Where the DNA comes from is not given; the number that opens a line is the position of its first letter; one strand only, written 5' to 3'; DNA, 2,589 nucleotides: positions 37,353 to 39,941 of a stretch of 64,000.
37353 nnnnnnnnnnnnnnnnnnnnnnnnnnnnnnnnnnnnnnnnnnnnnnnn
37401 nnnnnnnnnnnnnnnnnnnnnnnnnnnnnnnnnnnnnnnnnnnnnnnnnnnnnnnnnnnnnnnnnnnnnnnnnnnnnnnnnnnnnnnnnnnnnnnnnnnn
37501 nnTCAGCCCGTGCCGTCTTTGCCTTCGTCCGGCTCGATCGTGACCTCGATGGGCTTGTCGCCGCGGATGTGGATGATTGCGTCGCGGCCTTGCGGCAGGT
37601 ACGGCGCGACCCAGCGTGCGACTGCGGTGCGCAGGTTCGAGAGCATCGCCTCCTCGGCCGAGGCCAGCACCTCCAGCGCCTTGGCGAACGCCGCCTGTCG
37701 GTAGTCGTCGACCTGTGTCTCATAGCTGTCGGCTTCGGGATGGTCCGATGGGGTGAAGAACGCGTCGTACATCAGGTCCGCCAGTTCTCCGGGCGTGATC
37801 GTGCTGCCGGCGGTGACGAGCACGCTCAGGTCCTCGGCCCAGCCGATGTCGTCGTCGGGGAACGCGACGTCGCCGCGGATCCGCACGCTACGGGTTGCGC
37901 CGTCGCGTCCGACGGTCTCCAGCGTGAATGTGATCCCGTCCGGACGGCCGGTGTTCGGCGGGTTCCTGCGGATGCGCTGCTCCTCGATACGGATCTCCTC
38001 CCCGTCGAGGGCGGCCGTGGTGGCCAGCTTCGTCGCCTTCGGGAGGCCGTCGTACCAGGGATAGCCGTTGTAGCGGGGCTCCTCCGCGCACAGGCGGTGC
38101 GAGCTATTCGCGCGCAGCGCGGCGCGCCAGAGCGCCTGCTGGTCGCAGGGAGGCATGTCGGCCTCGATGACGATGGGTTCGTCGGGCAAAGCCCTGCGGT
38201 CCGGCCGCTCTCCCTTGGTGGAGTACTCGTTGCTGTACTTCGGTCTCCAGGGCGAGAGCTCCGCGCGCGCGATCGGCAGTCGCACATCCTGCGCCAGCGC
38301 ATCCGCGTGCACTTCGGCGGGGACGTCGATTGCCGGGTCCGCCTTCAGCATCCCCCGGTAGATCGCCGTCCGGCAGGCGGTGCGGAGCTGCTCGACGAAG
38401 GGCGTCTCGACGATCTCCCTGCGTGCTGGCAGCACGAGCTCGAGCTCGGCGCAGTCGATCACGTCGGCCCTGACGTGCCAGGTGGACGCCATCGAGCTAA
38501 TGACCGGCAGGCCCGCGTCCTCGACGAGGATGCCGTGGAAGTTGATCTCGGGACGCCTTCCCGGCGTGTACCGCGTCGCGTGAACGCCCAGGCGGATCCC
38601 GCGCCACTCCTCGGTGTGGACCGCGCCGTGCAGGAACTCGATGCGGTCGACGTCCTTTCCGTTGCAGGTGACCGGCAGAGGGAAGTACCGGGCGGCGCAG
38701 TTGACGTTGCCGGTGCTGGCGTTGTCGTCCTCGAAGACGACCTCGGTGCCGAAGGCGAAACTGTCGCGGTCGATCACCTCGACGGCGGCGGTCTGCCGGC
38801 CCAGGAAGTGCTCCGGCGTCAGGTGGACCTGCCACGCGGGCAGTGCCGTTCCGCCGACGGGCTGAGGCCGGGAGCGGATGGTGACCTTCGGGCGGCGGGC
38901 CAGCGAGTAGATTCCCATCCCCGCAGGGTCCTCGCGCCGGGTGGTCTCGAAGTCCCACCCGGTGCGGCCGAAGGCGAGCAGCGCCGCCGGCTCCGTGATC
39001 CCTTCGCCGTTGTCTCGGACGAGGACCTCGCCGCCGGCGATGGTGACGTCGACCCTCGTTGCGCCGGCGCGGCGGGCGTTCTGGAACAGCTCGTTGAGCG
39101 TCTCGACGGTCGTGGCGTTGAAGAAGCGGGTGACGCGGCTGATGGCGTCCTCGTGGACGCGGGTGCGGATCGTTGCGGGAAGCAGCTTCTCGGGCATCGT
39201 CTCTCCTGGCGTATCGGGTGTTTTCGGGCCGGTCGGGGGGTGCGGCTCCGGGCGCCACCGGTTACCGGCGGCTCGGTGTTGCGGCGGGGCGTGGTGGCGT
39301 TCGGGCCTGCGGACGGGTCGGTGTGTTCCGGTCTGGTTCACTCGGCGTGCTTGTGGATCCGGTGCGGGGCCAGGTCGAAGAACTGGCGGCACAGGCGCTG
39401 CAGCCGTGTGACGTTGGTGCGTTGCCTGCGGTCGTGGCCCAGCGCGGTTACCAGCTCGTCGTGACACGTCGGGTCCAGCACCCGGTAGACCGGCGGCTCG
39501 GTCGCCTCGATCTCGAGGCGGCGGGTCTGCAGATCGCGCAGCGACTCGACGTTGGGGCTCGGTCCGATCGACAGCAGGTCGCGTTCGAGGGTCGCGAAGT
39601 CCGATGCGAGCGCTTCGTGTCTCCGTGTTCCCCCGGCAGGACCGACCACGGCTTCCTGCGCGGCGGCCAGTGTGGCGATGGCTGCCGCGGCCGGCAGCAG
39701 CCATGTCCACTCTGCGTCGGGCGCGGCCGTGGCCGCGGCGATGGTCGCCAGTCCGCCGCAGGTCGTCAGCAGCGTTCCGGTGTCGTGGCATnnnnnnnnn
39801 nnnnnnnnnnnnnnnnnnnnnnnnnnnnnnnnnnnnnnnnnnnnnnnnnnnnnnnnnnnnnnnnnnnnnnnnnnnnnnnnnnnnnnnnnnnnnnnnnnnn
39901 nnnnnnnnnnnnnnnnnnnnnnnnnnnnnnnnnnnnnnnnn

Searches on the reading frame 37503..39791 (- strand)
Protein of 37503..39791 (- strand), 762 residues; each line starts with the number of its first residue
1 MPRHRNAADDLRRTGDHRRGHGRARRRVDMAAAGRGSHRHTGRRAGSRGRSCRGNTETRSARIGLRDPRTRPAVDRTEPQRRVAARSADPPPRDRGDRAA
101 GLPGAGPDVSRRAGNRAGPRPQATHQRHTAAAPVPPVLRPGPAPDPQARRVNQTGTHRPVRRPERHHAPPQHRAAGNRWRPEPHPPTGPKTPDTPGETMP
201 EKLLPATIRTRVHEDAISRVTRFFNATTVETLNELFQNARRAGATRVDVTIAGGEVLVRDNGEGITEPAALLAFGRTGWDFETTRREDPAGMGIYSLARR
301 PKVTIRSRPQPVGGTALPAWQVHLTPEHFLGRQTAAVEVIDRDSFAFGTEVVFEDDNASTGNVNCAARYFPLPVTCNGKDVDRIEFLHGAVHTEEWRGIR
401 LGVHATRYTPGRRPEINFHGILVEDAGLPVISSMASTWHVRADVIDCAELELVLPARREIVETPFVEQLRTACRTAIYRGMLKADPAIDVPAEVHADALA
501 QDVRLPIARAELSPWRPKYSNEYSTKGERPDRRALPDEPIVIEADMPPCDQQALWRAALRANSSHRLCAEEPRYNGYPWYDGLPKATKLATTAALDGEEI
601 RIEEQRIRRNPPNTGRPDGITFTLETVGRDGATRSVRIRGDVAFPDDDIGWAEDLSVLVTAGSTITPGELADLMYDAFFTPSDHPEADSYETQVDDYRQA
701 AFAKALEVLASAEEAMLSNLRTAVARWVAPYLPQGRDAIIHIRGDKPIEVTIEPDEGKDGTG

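Call 16: search_protein_families(library=pfam, proteins=[window:37503-39791:-], max_evalue=0.01)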
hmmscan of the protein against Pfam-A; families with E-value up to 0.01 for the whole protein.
window:37503-39791:- (762 aa): 1 family
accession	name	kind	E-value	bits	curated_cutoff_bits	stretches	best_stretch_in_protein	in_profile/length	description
PF02518.31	HATPase_c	-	0.00029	21.7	26.4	1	230-294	8-77/111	Histidine kinase-, DNA gyrase B-, and HSP90-like ATPase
